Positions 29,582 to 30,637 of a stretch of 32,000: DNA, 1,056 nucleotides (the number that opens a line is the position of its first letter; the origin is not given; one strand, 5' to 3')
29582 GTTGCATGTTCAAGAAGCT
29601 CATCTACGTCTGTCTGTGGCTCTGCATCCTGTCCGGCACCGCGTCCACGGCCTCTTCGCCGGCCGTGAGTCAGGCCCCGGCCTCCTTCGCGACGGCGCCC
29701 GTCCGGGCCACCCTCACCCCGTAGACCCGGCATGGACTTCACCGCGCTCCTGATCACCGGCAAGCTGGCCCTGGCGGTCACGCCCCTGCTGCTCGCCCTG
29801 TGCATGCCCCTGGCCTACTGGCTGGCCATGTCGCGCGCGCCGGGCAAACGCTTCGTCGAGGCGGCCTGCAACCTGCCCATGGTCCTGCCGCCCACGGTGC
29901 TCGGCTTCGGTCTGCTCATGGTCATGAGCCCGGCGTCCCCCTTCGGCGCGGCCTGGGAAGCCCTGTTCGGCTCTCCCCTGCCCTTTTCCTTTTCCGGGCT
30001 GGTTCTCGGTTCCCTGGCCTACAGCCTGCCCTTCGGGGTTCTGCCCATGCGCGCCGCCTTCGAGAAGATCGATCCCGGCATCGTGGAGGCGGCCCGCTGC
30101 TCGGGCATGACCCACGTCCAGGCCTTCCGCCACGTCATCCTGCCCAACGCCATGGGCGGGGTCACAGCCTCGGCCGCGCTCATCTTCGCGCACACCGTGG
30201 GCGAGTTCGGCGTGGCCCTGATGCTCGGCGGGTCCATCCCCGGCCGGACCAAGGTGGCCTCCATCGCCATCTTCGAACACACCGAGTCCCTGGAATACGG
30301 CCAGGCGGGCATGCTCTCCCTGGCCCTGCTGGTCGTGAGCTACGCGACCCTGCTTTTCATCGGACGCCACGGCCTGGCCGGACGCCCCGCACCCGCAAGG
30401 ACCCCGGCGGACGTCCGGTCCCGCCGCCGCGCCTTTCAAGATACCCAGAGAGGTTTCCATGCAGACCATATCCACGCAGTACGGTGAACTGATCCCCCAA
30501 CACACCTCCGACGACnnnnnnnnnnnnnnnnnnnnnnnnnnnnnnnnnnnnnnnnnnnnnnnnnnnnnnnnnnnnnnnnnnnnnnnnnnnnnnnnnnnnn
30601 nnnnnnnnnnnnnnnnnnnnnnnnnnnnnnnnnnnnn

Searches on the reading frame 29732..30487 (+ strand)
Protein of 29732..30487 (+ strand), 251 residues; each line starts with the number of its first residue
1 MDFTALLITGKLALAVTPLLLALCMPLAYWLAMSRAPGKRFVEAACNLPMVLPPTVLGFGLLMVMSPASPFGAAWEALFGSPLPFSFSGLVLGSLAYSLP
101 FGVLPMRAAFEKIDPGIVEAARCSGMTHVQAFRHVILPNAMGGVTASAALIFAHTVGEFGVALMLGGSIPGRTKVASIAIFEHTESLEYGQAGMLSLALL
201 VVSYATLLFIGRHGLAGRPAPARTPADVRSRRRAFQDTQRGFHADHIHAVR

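Call 93: search_protein_families(library=pfam, proteins=[window:29732-30487:+], max_evalue=0.001)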
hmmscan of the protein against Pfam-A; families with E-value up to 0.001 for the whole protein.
window:29732-30487:+ (251 aa): 1 family
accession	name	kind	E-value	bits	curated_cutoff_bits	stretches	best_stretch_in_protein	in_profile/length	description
PF00528.27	BPD_transp_1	-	1.2e-18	68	26.4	1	26-209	3-172/184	Binding-protein-dependent transport system inner membrane component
